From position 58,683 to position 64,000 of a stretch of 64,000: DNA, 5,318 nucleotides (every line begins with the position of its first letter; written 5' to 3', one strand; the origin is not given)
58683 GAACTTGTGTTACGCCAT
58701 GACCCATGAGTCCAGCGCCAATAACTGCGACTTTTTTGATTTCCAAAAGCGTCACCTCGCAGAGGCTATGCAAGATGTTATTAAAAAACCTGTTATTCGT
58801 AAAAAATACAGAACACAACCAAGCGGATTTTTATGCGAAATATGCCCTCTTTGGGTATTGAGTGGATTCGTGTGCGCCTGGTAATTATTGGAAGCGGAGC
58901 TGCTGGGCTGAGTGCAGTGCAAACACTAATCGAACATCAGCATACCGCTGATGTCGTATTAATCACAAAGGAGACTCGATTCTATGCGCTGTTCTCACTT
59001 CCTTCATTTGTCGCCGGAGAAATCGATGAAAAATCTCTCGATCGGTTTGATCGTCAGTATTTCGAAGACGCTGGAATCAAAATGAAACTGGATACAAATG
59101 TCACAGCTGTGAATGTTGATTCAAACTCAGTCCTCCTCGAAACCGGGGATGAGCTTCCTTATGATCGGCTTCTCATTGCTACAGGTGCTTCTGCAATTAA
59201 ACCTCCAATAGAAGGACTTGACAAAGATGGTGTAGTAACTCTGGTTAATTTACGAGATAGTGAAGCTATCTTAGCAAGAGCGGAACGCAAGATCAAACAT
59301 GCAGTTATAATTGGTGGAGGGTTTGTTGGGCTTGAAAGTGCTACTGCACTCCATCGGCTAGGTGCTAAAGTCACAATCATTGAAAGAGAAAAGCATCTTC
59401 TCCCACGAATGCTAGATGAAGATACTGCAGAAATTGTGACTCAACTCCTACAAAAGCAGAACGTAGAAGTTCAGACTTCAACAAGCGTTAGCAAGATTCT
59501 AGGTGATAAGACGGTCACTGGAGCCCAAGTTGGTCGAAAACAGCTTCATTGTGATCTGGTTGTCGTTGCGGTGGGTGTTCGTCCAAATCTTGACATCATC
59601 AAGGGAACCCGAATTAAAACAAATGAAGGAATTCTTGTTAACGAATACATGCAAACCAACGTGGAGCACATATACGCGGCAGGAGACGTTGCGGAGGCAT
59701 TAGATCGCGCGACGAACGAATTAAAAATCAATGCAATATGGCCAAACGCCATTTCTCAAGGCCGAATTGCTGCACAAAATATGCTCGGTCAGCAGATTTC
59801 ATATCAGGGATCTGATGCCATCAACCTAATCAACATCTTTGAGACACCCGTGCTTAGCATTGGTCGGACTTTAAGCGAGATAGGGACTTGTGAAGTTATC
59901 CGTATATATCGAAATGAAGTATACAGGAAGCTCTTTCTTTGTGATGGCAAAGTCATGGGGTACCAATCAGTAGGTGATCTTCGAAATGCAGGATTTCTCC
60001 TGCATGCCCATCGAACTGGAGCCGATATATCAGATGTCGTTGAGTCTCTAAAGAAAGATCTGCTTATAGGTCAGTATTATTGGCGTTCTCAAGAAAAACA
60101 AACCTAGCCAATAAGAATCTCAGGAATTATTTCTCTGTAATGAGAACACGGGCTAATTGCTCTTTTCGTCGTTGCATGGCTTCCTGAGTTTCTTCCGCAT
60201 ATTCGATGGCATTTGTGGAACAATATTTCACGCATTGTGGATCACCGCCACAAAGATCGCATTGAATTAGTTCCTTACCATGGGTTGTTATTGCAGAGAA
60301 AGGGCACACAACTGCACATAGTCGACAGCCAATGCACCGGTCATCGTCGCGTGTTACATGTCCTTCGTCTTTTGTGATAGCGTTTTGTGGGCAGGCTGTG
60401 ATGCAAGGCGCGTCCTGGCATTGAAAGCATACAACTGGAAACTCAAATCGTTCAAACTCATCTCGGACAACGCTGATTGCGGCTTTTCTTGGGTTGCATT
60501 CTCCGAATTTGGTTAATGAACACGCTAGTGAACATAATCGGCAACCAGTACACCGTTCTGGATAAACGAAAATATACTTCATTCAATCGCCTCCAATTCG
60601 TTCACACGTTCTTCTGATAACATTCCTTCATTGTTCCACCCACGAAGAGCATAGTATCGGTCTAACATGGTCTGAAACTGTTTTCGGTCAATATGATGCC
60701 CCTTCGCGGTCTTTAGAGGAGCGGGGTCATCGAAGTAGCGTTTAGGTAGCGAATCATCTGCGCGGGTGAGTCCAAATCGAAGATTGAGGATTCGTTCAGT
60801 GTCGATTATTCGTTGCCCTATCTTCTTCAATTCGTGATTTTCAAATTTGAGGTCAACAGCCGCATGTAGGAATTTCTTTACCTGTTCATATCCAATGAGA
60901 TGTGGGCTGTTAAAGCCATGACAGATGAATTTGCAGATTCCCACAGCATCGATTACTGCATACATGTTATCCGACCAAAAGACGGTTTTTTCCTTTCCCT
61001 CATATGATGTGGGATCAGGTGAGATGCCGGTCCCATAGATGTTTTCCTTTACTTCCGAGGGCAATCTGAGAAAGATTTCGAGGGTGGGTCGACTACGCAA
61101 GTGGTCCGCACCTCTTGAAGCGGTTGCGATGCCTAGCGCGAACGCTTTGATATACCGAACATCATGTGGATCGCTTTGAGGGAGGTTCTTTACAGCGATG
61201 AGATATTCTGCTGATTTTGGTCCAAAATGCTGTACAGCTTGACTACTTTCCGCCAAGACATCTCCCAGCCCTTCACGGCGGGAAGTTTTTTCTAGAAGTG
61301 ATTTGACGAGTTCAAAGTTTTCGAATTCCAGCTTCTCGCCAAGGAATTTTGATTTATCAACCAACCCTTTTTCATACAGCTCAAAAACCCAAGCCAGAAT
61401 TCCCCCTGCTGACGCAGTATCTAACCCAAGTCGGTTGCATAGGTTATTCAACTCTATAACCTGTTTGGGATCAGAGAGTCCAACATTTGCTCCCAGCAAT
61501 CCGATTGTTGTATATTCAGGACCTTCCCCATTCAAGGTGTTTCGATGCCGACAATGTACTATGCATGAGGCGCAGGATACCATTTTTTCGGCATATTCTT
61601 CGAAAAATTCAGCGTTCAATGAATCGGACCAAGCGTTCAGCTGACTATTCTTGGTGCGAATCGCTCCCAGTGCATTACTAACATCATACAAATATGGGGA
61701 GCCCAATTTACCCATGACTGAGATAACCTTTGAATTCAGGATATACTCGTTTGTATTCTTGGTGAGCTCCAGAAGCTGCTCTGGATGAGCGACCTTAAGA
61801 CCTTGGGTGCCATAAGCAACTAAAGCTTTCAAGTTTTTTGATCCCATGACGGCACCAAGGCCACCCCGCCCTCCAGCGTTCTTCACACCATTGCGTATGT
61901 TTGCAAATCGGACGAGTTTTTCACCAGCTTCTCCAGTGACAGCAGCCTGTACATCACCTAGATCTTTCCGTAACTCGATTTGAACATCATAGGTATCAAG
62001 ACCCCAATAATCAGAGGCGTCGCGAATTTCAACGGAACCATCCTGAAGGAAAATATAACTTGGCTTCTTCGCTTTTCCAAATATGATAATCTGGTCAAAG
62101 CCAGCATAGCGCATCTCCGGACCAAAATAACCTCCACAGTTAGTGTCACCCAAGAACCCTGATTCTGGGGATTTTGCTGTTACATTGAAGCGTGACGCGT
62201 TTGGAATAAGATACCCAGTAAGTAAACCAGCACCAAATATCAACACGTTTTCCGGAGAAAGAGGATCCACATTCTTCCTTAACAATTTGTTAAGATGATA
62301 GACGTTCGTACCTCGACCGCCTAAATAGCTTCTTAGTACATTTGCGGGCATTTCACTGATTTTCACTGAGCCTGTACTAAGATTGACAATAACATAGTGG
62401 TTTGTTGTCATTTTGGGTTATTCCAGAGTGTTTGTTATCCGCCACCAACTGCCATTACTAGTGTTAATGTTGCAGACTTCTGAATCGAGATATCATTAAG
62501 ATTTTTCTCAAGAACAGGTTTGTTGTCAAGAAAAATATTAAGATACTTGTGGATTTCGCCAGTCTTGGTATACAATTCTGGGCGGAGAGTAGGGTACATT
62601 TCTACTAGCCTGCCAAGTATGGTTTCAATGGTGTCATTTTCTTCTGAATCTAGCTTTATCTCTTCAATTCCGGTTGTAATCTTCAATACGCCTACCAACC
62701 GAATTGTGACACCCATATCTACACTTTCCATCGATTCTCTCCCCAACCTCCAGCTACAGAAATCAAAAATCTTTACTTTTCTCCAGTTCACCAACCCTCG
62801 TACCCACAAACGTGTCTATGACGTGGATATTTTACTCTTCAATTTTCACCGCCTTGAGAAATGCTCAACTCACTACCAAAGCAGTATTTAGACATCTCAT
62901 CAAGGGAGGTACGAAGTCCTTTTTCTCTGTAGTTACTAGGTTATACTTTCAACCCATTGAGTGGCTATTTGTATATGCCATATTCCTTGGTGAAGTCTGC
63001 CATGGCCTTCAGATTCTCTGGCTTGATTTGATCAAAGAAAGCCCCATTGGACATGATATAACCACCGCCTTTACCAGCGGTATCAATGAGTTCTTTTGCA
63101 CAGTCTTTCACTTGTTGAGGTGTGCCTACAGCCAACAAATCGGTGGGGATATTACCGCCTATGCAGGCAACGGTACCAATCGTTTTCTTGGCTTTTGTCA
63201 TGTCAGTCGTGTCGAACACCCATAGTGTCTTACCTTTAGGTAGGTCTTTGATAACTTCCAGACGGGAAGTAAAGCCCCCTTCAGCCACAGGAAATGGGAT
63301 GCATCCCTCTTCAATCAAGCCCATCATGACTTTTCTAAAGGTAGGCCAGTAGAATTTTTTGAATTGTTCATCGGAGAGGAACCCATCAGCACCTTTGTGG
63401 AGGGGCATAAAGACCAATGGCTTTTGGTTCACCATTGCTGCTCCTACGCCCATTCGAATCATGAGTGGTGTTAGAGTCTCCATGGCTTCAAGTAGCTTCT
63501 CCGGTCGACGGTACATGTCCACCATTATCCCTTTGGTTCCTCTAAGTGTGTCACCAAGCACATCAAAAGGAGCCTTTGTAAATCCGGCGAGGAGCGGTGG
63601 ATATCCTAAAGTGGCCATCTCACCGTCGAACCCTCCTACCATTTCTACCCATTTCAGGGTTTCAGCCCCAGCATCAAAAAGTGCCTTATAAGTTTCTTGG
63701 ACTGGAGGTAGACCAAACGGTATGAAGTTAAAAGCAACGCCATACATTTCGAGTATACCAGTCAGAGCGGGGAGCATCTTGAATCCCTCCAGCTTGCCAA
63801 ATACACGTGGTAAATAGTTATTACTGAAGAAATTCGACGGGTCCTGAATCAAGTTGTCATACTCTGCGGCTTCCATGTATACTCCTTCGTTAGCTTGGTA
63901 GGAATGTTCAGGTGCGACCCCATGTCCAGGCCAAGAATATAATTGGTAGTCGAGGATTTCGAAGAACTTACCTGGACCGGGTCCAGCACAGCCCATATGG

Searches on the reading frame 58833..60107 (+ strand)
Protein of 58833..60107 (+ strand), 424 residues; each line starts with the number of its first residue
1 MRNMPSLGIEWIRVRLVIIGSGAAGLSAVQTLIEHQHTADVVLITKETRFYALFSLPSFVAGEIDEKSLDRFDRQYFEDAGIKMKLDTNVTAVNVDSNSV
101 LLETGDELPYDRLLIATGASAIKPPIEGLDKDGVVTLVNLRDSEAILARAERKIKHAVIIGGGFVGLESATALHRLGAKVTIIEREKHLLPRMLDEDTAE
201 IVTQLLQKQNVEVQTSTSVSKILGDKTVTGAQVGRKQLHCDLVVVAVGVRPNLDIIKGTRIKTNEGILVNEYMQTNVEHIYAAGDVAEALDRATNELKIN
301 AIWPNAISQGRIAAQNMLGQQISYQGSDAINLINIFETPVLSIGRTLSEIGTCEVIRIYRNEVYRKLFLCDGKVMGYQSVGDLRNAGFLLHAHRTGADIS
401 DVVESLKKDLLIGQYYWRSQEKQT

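Call 8: search_protein_families(library=ncbifam, proteins=[window:58833-60107:+], max_evalue=0.00001)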
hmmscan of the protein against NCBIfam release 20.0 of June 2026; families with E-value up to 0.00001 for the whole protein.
window:58833-60107:+ (424 aa): 66 families (the best 25 are shown)
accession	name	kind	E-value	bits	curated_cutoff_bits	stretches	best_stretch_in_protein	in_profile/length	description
NF045765.1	PhenlGlyoxDHPadH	equivalog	4.7e-75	253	475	1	15-406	4-399/416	NADH-dependent phenylglyoxylate dehydrogenase subunit epsilon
TIGR03385.1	CoA_CoA_reduc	equivalog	4e-63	213.7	578.8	1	15-346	1-342/439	CoA-disulfide reductase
NF007123.0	PRK09564.1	equivalog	2.5e-62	211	458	1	15-340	2-337/444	CoA-disulfide reductase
TIGR02374.1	nitri_red_nirB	equivalog_domain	9.3e-61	206.2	578.35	1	16-409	1-398/794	nitrite reductase large subunit NirB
NF046103.1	NOXase_Strep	equivalog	1.4e-53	182.4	600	1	16-349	2-343/442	H2O-forming NADH oxidase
NF042949.2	3PPDioc_HcaD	equivalog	1.4e-49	168.9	450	1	16-323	4-311/386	3-phenylpropionate/cinnamic acid dioxygenase ferredoxin--NAD(+) reductase subunit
NF041682.1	ant_diox_AndAa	equivalog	6.6e-44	150.2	650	1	16-325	6-317/406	anthranilate 1,2-dioxygenase system ferredoxin--NAD(+) reductase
NF003437.0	PRK04965.1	equivalog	1.4e-41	142.8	392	1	15-292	4-280/378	NADH:flavorubredoxin reductase NorW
TIGR02053.1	MerA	equivalog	3.5e-39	135.1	454.45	1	91-323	110-334/465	mercury(II) reductase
NF011565.0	PRK14989.1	subfamily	8.8e-39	133.2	883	1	13-393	3-387/847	nitrite reductase large subunit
NF007286.0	PRK09754.1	equivalog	4.7e-37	127.7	447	1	16-322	6-311/400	phenylpropionate dioxygenase ferredoxin reductase subunit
TIGR01350.1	lipoamide_DH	equivalog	1.9e-36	125.8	408.8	1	93-325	112-337/461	dihydrolipoyl dehydrogenase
NF010037.0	PRK13512.1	equivalog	2.8e-36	125.3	394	1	15-352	3-345/438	CoA-disulfide reductase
NF004991.0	PRK06370.1-3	subfamily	2.8e-33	115.2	620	1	95-290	151-345/509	FAD-containing oxidoreductase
NF041853.1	hythiocyan_redase_MerA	equivalog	3.6e-31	108.5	650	1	105-288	117-296/440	hypothiocyanous acid reductase MerA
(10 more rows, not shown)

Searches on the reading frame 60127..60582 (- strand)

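Call 41: search_protein_families(library=pfam, proteins=[window:60127-60582:-], max_evalue=0.000001)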
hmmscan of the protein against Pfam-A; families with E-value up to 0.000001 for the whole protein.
window:60127-60582:- (151 aa): 10 families
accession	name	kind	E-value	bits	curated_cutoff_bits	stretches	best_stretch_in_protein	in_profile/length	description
PF00037.32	Fer4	-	2.6e-14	52.8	21.1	1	77-99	2-24/24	4Fe-4S binding domain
PF12838.12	Fer4_7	-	5.8e-14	52.7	27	1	52-97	2-52/52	4Fe-4S dicluster domain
PF12837.12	Fer4_6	-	6.3e-11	42.1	25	1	76-98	2-24/24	4Fe-4S binding domain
PF14697.11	Fer4_21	-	3.1e-10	40.4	35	1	52-98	8-57/59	4Fe-4S dicluster domain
PF12797.12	Fer4_2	-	3.3e-10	39.7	24.5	0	75-95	2-22/22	4Fe-4S binding domain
PF13247.11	Fer4_11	-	1.2e-08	35.5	26.2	1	48-128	6-97/100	4Fe-4S dicluster domain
PF25160.1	LdpA_Fe-S-bd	-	1.4e-08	34.8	27.6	1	57-102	6-47/49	LdpA Fe-S cluster-binding domain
PF13187.11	Fer4_9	-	3.4e-08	33.8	27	0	52-97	2-51/52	4Fe-4S dicluster domain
PF13484.11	Fer4_16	-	4.7e-08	34.1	30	0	82-101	1-20/66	4Fe-4S double cluster binding domain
PF13237.11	Fer4_10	-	9.2e-08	32.3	25.5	0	51-94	8-53/53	4Fe-4S dicluster domain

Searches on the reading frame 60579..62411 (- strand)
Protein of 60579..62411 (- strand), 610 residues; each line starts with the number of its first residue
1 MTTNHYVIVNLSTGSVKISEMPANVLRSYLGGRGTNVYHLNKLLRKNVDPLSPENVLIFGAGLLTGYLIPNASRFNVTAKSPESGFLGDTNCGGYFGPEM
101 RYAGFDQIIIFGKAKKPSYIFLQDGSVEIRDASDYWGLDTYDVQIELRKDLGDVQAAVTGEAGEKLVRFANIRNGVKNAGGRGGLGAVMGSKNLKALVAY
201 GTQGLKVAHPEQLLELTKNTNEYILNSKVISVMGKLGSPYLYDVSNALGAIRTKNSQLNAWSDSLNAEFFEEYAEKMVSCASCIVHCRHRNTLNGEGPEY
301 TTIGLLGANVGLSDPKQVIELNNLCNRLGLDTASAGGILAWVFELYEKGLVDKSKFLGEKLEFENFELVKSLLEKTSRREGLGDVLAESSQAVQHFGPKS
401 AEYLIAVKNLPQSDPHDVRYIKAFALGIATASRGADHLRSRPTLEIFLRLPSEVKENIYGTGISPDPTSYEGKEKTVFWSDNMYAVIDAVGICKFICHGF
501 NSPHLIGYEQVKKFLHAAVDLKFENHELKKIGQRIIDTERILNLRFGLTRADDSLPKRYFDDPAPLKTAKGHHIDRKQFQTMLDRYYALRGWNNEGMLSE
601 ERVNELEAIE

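Call 41: search_protein_families(library=pfam, proteins=[window:60579-62411:-], max_evalue=0.000001)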
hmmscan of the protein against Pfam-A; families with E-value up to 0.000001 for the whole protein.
window:60579-62411:- (610 aa): 2 families
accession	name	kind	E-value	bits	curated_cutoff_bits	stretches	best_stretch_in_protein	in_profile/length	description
PF01314.23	AFOR_C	-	1.7e-99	334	27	1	215-607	1-384/385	Aldehyde ferredoxin oxidoreductase, domains 2 & 3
PF02730.20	AFOR_N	-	2.1e-71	240.2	29.8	1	6-202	3-199/199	Aldehyde ferredoxin oxidoreductase, N-terminal domain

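Call 42: search_solved_structures(query=window:60579-62411:-, max_evalue=1e-20)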
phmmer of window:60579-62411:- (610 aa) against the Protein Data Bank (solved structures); distinct sequences matched with E-value up to 1e-20: 9.
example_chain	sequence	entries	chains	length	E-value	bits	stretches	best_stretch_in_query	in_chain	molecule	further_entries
1aor_A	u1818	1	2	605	6.7e-117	394.7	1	5-607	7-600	ALDEHYDE FERREDOXIN OXIDOREDUCTASE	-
9mqx_D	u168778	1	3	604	1.3e-99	337.6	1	8-606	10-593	Aldehyde:ferredoxin oxidoreductase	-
8c0z_A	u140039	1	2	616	4.7e-74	253.2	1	8-605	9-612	Aldehyde:ferredoxin oxidoreductase,tungsten-containing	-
9g7j_A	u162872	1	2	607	1.2e-73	251.9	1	9-606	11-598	Aldehyde ferredoxin oxidoreductase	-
1b25_A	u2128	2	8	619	7.2e-72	246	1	8-607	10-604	PROTEIN (FORMALDEHYDE FERREDOXIN OXIDOREDUCTASE) | FORMALDEHYDE FERREDOXIN OXIDOREDUCTASE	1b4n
4z3w_A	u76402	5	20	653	7e-64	219.6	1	3-403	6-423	Benzoyl-CoA reductase, putative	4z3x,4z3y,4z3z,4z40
9q1t_A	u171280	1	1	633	1.6e-62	215.1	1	8-606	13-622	Tungsten-dependent aldehyde oxidoreductase WOR83 from Haloferax volcanii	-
6x6u_A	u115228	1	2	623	4.7e-55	190.4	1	9-606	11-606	Formaldehyde:ferredoxin oxidoreductase wor5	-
6x1o_A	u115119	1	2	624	4.8e-55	190.4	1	9-606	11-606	Formaldehyde:ferredoxin oxidoreductase wor5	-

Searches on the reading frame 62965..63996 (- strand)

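Call 41: search_protein_families(library=pfam, proteins=[window:62965-63996:-], max_evalue=0.000001)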
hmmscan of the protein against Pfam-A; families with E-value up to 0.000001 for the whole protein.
window:62965-63996:- (343 aa): 1 family
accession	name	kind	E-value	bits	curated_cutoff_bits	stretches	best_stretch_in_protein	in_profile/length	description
PF01208.23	URO-D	-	1.6e-19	70.5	23.9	1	135-339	138-346/346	Uroporphyrinogen decarboxylase (URO-D)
